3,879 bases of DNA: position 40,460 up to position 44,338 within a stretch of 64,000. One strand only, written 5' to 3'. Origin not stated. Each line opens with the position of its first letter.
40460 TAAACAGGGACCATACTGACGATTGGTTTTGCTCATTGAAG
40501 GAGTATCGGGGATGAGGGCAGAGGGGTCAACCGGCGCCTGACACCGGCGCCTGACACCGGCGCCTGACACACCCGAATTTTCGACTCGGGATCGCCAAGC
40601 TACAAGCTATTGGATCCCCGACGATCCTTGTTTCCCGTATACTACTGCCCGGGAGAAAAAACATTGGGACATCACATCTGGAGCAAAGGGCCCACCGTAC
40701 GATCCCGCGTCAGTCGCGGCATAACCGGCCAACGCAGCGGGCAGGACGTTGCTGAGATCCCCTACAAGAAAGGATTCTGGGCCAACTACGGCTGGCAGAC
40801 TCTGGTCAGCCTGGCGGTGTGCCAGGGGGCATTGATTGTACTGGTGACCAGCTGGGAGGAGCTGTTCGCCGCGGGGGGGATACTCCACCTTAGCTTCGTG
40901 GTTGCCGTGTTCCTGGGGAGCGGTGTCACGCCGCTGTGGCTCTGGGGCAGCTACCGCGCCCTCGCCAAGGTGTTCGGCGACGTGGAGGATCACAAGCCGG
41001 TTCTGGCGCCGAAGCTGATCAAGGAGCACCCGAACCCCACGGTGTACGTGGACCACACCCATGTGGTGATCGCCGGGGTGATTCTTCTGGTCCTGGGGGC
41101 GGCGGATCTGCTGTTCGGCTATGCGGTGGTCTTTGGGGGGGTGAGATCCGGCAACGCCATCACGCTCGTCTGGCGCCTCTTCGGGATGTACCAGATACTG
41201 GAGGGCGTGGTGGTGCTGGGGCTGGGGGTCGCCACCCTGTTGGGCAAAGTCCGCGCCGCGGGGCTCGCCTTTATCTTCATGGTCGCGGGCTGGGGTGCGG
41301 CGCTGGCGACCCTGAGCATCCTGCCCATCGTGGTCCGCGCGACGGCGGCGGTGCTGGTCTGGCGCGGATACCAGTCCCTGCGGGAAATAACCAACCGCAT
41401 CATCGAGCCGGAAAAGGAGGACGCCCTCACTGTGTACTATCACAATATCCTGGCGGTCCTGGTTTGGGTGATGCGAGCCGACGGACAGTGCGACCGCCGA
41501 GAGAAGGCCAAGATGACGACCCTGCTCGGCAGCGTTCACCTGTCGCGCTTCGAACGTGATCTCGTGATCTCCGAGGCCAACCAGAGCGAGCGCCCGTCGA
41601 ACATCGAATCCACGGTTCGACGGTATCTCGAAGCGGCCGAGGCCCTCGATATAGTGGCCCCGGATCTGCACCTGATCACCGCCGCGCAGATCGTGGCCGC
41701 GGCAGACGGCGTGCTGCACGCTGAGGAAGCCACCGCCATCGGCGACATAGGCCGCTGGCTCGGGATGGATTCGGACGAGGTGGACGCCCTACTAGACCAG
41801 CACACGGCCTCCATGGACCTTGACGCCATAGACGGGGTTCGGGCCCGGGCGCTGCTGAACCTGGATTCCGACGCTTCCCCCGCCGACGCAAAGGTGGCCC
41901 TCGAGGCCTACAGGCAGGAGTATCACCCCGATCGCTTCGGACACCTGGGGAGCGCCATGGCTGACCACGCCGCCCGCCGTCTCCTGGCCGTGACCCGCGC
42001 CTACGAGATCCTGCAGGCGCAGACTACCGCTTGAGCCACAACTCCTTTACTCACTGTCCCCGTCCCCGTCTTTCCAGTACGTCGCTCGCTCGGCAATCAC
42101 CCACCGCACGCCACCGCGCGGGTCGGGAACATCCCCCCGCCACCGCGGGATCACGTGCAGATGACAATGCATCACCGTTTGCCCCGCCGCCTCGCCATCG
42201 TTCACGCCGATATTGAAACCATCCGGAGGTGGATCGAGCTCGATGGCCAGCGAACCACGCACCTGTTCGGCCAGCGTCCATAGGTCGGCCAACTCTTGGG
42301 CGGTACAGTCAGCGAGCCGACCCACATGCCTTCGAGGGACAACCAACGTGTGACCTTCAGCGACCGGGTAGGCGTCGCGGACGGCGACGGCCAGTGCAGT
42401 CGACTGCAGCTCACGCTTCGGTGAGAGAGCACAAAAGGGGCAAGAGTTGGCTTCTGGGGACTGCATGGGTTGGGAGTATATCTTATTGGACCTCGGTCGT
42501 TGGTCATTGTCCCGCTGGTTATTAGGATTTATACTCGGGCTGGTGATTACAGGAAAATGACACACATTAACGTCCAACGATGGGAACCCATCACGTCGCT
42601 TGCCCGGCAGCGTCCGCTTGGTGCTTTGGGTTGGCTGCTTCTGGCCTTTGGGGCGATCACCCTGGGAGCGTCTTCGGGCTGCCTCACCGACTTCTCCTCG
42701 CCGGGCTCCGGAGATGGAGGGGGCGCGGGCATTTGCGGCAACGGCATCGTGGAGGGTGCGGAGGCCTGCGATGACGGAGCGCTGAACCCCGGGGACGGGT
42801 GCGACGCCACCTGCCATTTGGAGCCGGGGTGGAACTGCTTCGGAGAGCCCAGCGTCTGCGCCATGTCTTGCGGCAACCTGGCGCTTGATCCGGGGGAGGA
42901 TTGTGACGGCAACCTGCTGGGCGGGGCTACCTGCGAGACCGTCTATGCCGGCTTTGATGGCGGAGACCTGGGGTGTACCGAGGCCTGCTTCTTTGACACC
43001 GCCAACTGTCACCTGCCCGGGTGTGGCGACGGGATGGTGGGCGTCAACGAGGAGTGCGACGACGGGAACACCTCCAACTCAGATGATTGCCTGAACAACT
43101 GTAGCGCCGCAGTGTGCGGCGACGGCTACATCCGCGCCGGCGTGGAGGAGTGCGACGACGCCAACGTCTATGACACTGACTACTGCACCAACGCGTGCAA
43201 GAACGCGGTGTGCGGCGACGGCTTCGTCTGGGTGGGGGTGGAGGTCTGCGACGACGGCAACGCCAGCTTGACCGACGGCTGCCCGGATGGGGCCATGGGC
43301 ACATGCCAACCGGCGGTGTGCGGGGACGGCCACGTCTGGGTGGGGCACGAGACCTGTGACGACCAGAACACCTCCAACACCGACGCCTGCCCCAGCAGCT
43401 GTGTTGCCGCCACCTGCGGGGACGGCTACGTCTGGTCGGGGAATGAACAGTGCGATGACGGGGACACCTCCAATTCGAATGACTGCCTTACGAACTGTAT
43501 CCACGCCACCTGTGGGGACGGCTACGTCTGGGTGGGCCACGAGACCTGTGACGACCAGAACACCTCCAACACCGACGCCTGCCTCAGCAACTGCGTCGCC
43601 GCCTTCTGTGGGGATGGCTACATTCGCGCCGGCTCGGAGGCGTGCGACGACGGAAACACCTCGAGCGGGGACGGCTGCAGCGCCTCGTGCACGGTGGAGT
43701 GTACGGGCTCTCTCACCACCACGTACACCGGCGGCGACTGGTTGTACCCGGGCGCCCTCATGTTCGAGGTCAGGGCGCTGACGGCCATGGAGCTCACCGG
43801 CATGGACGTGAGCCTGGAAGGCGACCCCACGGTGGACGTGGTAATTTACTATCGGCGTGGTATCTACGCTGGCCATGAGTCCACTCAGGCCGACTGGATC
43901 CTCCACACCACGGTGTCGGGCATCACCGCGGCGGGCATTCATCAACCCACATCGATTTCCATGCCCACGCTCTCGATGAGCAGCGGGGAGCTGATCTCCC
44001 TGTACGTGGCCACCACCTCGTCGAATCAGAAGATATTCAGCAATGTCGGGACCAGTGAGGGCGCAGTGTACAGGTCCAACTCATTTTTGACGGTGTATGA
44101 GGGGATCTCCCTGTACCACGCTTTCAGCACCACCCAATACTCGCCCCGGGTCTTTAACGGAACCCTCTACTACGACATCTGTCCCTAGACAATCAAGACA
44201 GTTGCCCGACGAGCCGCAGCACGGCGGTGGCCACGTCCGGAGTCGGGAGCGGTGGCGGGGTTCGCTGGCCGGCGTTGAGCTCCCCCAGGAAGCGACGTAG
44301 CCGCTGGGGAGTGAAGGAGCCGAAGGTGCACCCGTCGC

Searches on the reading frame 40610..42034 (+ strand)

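Call 24: search_protein_families(library=pfam, proteins=[window:40610-42034:+], max_evalue=0.001)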
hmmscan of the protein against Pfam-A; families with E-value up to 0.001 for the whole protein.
window:40610-42034:+ (474 aa): 2 families
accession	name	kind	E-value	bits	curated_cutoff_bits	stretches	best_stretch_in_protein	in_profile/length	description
PF05099.18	TerB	-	8.5e-13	49.1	24.4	1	280-393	4-115/118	Tellurite resistance protein TerB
PF04391.17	DUF533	-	6.6e-06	26.2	29.6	1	199-344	5-137/178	Protein of unknown function (DUF533)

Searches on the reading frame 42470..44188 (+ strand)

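Call 25: search_protein_families(library=pfam, proteins=[window:42470-44188:+], max_evalue=0.001)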
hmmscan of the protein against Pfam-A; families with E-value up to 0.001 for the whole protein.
window:42470-44188:+ (572 aa): 1 family
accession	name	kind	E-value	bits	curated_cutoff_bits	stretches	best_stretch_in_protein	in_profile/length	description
PF13948.11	DUF4215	-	3.3e-38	130.2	27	4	169-211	4-46/47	Domain of unknown function (DUF4215)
